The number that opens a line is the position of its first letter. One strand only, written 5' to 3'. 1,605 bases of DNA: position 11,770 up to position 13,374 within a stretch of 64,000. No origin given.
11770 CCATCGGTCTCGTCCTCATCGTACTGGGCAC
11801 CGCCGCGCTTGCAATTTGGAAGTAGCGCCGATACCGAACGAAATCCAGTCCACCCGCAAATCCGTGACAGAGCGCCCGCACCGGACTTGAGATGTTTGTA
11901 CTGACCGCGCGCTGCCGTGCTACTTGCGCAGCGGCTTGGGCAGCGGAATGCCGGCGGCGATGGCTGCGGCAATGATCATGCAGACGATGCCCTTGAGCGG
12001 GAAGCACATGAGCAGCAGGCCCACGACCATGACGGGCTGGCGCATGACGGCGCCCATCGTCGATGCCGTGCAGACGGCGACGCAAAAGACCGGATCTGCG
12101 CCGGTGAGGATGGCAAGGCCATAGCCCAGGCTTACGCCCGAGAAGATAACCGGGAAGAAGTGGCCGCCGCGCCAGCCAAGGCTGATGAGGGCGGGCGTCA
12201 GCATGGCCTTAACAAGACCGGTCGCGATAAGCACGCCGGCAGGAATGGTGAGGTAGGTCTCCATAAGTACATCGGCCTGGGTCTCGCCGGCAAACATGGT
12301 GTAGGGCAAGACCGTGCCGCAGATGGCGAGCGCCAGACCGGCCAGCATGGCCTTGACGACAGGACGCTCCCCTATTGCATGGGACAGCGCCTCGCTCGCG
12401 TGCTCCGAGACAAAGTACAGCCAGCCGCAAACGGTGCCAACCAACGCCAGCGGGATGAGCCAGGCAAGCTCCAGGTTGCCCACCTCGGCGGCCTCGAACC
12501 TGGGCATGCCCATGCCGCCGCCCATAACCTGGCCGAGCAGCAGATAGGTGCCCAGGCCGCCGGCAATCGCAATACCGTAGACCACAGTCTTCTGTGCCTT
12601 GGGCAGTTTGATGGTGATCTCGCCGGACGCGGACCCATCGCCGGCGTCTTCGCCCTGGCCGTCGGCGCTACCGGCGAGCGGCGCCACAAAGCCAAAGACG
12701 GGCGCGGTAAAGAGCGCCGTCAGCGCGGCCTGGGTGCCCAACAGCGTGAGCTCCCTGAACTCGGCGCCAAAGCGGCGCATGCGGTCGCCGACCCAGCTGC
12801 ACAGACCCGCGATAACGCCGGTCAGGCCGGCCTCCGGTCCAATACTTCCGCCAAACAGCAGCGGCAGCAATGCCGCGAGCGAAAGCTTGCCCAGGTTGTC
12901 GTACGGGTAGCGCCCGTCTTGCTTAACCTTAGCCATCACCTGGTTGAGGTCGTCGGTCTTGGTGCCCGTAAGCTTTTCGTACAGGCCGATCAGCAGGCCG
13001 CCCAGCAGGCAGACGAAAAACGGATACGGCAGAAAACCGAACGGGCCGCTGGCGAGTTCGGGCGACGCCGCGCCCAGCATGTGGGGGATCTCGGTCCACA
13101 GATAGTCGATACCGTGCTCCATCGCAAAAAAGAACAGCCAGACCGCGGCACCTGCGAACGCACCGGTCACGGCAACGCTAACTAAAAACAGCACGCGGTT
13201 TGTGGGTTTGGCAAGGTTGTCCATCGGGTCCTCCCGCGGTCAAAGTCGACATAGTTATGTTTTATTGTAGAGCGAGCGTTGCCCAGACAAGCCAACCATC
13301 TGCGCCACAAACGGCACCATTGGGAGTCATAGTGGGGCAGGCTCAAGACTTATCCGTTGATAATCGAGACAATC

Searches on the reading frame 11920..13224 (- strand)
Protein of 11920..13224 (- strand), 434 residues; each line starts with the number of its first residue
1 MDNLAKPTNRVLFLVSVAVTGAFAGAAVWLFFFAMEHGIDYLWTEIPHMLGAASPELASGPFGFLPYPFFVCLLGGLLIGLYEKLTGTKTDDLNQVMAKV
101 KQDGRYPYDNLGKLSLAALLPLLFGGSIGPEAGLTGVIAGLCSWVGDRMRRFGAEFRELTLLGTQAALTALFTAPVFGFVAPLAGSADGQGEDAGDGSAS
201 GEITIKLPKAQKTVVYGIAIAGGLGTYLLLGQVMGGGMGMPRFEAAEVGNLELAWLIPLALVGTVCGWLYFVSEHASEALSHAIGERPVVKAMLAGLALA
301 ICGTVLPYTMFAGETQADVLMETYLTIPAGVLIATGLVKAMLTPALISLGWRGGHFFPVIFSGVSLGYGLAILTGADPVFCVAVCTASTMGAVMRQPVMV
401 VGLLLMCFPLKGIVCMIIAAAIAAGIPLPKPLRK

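Call 25: search_protein_families(library=pfam, proteins=[window:11920-13224:-], max_evalue=0.0001)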
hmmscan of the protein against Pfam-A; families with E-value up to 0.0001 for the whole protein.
window:11920-13224:- (434 aa): 1 family
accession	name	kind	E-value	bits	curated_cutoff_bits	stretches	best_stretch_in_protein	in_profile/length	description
PF00654.25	Voltage_CLC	-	3.7e-28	99.1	24.8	2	239-425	153-343/346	Voltage gated chloride channel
